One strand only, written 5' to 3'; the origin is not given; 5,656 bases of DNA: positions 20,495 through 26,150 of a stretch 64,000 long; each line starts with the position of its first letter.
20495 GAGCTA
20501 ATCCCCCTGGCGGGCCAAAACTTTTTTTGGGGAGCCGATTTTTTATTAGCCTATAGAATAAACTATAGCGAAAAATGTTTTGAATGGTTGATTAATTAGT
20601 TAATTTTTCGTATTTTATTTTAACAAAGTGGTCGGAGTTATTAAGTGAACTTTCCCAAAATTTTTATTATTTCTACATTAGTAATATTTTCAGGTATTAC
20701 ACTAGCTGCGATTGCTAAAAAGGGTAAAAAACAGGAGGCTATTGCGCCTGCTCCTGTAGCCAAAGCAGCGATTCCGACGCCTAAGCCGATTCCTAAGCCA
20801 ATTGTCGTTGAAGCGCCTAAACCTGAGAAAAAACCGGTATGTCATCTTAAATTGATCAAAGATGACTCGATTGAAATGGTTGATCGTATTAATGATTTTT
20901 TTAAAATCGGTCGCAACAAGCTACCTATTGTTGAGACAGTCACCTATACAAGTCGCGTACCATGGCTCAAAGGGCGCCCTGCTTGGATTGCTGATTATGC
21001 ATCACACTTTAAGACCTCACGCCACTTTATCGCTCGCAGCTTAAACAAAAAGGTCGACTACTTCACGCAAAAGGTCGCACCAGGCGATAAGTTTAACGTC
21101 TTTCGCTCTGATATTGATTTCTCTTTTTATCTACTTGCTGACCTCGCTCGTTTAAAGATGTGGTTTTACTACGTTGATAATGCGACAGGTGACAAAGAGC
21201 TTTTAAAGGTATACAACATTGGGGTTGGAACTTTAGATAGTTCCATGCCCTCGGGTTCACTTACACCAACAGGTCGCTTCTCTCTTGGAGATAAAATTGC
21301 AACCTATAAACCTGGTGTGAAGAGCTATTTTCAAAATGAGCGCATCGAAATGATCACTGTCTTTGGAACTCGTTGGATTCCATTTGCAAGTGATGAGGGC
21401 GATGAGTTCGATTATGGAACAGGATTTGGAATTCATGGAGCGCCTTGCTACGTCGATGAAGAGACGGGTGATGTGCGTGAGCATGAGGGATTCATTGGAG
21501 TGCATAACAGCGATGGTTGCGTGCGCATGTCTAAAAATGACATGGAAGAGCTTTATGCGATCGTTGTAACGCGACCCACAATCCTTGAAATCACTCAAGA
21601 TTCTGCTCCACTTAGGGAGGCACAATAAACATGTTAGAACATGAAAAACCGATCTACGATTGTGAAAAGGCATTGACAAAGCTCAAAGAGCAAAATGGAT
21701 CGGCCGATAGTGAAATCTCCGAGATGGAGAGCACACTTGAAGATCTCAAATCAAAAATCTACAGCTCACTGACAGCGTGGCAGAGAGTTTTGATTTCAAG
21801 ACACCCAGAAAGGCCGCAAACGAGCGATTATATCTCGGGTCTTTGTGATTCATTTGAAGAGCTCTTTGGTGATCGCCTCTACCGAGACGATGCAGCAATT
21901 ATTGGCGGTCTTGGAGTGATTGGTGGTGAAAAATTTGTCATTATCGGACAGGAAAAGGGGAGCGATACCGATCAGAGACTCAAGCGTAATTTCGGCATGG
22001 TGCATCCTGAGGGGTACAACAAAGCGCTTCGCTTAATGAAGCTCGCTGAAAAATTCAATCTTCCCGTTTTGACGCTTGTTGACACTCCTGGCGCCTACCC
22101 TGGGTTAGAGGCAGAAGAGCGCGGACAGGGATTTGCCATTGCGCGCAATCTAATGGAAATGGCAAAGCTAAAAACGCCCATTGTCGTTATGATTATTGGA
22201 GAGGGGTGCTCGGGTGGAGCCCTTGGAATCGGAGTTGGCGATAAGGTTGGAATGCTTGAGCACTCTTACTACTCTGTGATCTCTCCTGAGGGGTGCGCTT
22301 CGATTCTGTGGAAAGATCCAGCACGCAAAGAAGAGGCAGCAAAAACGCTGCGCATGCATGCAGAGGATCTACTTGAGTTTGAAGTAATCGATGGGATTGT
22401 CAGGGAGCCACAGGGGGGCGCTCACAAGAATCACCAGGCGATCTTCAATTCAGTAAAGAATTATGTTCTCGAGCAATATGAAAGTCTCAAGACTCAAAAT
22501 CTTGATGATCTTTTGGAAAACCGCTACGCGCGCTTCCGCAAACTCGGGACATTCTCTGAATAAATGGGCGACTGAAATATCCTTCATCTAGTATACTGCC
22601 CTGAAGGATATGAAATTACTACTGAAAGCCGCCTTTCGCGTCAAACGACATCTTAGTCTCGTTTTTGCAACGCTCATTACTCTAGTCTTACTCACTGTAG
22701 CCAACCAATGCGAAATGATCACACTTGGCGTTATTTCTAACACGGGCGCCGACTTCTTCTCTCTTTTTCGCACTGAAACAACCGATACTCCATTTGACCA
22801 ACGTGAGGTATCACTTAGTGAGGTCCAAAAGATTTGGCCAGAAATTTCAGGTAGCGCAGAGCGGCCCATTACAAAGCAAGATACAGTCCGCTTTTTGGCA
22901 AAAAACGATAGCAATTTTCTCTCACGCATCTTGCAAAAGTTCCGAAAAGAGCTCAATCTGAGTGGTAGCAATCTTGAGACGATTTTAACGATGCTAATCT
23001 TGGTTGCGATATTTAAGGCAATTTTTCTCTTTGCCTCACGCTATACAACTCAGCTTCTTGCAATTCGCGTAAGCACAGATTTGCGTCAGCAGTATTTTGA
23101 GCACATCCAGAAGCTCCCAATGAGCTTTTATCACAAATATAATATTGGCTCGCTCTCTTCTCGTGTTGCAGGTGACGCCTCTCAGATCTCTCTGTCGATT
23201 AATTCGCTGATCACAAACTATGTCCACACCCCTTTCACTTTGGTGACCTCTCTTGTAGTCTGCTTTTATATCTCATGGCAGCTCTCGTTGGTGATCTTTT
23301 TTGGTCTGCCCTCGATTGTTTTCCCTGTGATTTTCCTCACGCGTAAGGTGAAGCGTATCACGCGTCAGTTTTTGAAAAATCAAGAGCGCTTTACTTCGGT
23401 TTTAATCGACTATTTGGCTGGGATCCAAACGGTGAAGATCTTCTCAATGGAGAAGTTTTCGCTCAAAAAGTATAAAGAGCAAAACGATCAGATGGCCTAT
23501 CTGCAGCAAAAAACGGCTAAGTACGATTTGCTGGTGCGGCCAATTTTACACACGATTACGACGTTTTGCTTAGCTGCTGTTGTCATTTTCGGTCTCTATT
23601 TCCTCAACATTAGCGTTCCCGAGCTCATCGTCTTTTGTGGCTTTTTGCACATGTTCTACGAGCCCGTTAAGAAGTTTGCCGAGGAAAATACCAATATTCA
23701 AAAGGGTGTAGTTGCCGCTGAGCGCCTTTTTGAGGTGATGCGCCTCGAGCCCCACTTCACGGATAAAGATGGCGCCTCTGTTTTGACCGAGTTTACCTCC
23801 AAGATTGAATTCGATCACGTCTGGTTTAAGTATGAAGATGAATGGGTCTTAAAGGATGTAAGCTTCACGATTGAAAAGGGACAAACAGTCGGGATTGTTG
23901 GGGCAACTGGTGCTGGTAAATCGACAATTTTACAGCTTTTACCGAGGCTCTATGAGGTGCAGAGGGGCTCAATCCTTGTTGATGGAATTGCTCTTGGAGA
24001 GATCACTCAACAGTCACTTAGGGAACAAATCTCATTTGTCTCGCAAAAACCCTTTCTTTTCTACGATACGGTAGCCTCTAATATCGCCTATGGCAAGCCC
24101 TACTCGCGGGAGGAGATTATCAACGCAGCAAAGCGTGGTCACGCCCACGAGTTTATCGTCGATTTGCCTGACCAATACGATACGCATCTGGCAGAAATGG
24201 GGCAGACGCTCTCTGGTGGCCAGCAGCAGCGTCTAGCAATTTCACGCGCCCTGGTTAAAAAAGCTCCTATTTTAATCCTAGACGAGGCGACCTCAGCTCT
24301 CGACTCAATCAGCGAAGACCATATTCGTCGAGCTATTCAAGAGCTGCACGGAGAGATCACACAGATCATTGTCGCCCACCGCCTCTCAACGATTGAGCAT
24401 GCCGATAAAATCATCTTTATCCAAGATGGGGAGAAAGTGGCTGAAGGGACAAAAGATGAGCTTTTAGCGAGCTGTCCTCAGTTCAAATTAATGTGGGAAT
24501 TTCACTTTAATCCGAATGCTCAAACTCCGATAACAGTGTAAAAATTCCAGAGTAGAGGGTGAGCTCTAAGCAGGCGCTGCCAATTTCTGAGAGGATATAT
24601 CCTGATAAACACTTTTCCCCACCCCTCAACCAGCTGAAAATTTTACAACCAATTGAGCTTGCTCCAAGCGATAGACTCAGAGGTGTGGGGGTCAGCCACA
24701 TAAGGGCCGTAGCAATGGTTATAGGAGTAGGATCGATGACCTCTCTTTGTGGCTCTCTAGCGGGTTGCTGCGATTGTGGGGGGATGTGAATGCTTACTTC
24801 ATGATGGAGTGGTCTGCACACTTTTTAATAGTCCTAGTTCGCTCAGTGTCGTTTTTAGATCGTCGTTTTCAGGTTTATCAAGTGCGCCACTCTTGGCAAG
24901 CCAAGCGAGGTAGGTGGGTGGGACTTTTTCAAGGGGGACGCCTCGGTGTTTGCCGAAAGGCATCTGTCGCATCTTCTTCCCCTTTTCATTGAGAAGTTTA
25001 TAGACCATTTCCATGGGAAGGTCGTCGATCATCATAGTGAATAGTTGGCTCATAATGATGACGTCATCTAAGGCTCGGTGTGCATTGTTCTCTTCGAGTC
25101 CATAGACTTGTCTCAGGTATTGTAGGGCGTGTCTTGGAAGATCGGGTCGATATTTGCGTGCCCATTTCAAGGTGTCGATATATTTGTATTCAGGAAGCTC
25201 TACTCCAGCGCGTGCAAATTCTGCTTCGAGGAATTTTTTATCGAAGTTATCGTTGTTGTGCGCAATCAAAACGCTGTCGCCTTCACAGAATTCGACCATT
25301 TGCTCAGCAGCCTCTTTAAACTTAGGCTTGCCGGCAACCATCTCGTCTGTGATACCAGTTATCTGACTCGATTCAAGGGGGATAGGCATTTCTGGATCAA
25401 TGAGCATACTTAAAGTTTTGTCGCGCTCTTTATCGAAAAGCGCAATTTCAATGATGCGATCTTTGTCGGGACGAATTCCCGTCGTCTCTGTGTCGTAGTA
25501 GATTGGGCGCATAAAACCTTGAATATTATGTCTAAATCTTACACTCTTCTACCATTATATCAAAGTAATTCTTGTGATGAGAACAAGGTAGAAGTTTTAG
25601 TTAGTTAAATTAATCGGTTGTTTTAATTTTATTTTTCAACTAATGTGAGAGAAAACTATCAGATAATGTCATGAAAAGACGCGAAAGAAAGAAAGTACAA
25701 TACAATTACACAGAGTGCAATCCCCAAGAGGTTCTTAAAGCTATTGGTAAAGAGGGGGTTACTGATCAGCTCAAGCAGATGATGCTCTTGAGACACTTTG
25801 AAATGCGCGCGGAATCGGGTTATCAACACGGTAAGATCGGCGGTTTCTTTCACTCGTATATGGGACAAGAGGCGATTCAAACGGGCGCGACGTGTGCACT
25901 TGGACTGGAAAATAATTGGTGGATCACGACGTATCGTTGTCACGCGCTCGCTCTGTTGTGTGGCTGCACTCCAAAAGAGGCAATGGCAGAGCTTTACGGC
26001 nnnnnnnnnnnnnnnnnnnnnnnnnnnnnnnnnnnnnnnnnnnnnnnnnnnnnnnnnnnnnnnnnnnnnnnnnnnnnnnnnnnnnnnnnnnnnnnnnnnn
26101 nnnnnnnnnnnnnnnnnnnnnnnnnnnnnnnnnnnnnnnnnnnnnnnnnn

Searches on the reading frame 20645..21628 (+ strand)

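Call 7: search_protein_families(library=pfam, proteins=[window:20645-21628:+], max_evalue=0.01)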
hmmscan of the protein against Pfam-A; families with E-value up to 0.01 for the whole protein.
window:20645-21628:+ (327 aa): 1 family
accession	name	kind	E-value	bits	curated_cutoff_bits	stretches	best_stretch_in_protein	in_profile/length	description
PF03734.19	YkuD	-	3.2e-13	50.9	23.4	1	162-310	3-141/146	L,D-transpeptidase catalytic domain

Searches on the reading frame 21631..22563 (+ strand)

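Call 7: search_protein_families(library=pfam, proteins=[window:21631-22563:+], max_evalue=0.01)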
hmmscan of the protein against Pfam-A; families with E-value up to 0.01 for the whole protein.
window:21631-22563:+ (310 aa): 2 families
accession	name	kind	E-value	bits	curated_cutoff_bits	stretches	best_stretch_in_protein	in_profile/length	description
PF03255.19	ACCA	-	3.3e-135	450.6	23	1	2-306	2-310/310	Acetyl co-enzyme A carboxylase carboxyltransferase-like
PF01039.27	Carboxyl_trans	-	4.2e-17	62.4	22.3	1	87-245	281-429/493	Carboxyl transferase domain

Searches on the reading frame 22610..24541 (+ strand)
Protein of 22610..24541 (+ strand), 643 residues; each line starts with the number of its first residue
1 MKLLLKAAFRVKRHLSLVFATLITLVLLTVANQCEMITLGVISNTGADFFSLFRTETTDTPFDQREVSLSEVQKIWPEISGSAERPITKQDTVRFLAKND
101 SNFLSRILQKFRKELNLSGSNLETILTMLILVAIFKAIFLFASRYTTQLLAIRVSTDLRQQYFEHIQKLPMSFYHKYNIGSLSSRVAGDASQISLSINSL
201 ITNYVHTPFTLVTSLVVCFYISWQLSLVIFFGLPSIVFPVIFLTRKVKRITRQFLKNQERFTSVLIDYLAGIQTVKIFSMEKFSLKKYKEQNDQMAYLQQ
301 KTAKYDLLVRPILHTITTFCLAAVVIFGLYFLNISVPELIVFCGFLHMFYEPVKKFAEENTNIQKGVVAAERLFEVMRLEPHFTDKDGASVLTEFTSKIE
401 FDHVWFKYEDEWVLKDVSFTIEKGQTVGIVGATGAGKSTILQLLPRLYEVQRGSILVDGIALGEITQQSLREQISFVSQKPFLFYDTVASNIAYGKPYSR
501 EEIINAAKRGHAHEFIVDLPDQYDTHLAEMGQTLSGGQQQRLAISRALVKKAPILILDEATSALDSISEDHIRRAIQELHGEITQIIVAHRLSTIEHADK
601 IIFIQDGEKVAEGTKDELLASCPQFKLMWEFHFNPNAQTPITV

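Call 7: search_protein_families(library=pfam, proteins=[window:22610-24541:+], max_evalue=0.01)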
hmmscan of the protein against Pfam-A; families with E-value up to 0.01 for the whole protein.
window:22610-24541:+ (643 aa): 10 families
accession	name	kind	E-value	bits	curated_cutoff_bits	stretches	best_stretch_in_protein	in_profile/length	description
PF00664.28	ABC_membrane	-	6.3e-42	144.6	28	1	103-352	21-273/274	ABC transporter transmembrane region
PF00005.33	ABC_tran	-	2.3e-34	119.4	25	1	414-562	1-137/137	ABC transporter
PF02463.25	SMC_N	-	8.9e-09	35.5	40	1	62-606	113-213/220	RecF/RecN/SMC N terminal domain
PF09818.15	ABC_ATPase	-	7.4e-06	25.6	23.2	1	513-602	138-227/283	P-loop domain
PF00270.35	DEAD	-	0.00035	20.8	26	1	421-580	11-146/167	DEAD/DEAH box helicase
PF01926.29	MMR_HSR1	-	0.00067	20.2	21.9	0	426-533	1-99/113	50S ribosome-binding GTPase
PF13604.12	AAA_30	-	0.00079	19.6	27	1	424-479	18-71/191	AAA domain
PF13476.12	AAA_23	-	0.00094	20.3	27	0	419-443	15-38/201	AAA domain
PF13401.12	AAA_22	-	0.0015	19.3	27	0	429-562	10-95/130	AAA domain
PF00006.31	ATP-synt_ab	-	0.0041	17.2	29.5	1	416-448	6-38/213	ATP synthase alpha/beta family, nucleotide-binding domain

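Call 28: list_cluster_members(proteins=[window:24559-24786:+, window:24510-24821:-, window:24510-24701:-, window:24715-24786:+, window:22610-24538:+, window:24802-25512:-])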
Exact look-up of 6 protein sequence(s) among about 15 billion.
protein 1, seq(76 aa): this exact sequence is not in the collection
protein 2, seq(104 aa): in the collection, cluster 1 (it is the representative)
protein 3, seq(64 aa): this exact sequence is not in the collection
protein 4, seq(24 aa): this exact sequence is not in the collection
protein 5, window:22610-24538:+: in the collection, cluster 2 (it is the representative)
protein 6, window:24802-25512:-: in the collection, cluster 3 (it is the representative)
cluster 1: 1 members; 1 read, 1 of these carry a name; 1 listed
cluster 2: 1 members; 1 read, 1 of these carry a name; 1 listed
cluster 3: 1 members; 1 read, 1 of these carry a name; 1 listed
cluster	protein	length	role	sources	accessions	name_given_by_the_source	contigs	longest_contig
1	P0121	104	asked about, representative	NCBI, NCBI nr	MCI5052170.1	MAG: hypothetical protein MRY21_03415 [Simkaniaceae bacterium] | hypothetical protein [Simkaniaceae bacterium]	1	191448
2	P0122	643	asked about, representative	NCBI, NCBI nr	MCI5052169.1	MAG: ABC transporter ATP-binding protein/permease [Simkaniaceae bacterium] | ABC transporter ATP-binding protein/permease [Simkaniaceae bacterium]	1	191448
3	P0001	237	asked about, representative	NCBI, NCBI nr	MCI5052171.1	MAG: DUF3820 family protein [Simkaniaceae bacterium] | DUF3820 family protein [Simkaniaceae bacterium]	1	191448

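Call 30: search_protein_families(library=ncbifam, proteins=[P0121, window:22610-24538:+], max_evalue=1)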
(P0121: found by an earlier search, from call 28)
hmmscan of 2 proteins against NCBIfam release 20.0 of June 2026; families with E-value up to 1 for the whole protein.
P0121 (104 aa): 0 families

window:22610-24538:+ (643 aa): 204 families (the best 25 are shown)
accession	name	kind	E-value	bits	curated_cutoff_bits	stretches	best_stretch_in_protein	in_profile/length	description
TIGR02203.1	MsbA_lipidA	equivalog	1.4e-123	413.3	602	1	119-622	51-559/572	lipid A export permease/ATP-binding protein MsbA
NF045513.1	HepA_fam_ABC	equivalog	3.2e-116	389.2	725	1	125-632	97-606/610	heterocyst formation ABC transporter subunit HepA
TIGR02204.1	MsbA_rel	hypoth_equivalog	8e-114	381.4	780.4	1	120-627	55-570/576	ABC transporter, permease/ATP-binding protein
NF008381.0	PRK11176.1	equivalog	8.7e-114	381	867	1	72-633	13-580/582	lipid A ABC transporter ATP-binding protein/permease MsbA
NF052233.1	CphA_assoc_ABC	equivalog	1e-106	358.1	880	1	104-623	211-734/766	cyanophycin metabolism-associated ABC transporter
TIGR00958.1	3a01208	subfamily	1.6e-102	344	874.6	1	121-621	199-703/711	antigen peptide transporter 2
NF010178.0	PRK13657.1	equivalog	3.4e-96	323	733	1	106-626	44-564/588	glucan ABC transporter ATP-binding protein/ permease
TIGR01846.1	type_I_sec_HlyB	subfamily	5.5e-95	319.1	725.55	1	120-630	176-690/694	type I secretion system permease/ATPase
TIGR03375.1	type_I_sec_LssB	subfamily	7.7e-88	295.5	693.1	1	129-621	195-691/696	type I secretion system permease/ATPase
TIGR02857.1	CydD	equivalog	4.6e-87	293.2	435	1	103-602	25-527/529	thiol reductant ABC exporter subunit CydD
TIGR03796.1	NHLM_micro_ABC1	equivalog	5.2e-87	292.7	853.3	1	122-621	193-701/710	NHLP family bacteriocin export ABC transporter peptidase/permease/ATPase subunit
TIGR03797.1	NHLM_micro_ABC2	equivalog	3.9e-84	283.5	709.4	1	121-622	174-675/686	NHLP bacteriocin export ABC transporter permease/ATPase subunit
TIGR01193.1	bacteriocin_ABC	subfamily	9.1e-84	282.3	523.85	1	120-622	193-699/708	peptide cleavage/export ABC transporter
NF008055.0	PRK10789.1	equivalog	2e-77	261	845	1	126-631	56-570/590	SmdA family multidrug ABC transporter permease/ATP-binding protein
NF008056.1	PRK10790.1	equivalog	4e-75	253.5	746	1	123-630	65-573/584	SmdB family multidrug efflux ABC transporter permease/ATP-binding protein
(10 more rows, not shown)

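Call 57: search_protein_families(library=phrogs, proteins=[P0121], max_evalue=1)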
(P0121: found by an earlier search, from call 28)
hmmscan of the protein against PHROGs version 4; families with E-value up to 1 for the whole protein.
P0121 (104 aa): 0 families

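Call 58: search_protein_families(library=padloc, proteins=[P0121], max_evalue=1)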
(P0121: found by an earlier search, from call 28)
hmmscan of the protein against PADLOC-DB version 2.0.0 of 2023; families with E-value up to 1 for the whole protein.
P0121 (104 aa): 0 families

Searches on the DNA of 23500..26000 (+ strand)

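Call 4: search_rna_families(source=window, start=23500, end=26000, threshold=evalue, max_evalue=10, show_alignments=2)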
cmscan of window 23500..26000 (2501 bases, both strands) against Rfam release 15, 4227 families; matches with E-value up to 10: 2.
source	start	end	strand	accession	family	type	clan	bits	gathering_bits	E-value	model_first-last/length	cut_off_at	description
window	24737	24821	+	RF02507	Atu_Ti3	Gene; sRNA;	-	17.2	50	3.3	1-89/89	no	Rhizobiales sRNA Atu_Ti3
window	23608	23659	-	RF01306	sR52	Gene; snRNA; snoRNA; CD-box;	-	14.2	50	8.9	1-60/60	no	Small nucleolar RNA sR52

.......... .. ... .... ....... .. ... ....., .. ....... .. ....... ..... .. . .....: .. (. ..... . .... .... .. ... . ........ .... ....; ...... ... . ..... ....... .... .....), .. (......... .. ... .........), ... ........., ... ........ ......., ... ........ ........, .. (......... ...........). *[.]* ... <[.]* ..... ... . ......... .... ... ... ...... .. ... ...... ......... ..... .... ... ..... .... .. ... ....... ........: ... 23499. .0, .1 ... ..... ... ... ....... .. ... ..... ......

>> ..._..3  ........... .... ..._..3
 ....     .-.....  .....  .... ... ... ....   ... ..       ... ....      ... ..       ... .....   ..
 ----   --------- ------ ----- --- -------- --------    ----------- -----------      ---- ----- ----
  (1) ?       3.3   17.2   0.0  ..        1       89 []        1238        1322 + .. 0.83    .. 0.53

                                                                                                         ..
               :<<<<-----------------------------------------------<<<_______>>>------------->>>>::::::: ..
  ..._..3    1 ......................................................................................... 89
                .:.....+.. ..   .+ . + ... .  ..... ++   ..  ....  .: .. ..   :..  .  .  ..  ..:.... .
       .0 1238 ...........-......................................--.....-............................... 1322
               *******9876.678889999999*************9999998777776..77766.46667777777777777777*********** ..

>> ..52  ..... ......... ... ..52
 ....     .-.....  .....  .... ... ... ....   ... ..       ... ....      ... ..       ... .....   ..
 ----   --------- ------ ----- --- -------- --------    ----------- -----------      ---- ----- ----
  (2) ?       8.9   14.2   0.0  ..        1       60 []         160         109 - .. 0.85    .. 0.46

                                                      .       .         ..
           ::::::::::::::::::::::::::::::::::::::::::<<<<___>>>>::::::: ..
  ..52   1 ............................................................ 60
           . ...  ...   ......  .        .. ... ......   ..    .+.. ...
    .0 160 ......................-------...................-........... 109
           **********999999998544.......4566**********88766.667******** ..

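Call 38: search_dna_similar(query=window:24520-24830:+, collection=plasmids, mode=distant, max_evalue=0.01)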
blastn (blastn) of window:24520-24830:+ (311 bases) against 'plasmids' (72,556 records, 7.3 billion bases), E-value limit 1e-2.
No match.

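Call 39: search_dna_similar(query=window:24520-24830:+, collection=phages, mode=distant, max_evalue=0.01)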
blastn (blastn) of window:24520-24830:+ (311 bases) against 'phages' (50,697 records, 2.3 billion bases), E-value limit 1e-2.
No match.

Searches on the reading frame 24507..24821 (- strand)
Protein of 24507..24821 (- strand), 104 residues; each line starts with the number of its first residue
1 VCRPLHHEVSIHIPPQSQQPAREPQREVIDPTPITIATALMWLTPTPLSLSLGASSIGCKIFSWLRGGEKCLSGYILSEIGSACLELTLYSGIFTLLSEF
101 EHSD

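Call 7: search_protein_families(library=pfam, proteins=[window:24507-24821:-], max_evalue=0.01)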
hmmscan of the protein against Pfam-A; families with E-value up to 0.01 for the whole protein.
window:24507-24821:- (104 aa): 0 families

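Call 30: search_protein_families(library=ncbifam, proteins=[P0121], max_evalue=1)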
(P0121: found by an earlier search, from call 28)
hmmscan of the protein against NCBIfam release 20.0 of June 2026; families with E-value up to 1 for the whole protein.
P0121 (104 aa): 0 families

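Call 57: search_protein_families(library=phrogs, proteins=[P0121], max_evalue=1)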
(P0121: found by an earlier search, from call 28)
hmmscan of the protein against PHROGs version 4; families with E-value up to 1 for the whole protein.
P0121 (104 aa): 0 families

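Call 58: search_protein_families(library=padloc, proteins=[P0121], max_evalue=1)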
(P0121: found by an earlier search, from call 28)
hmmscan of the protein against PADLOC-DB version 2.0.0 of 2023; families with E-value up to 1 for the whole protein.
P0121 (104 aa): 0 families
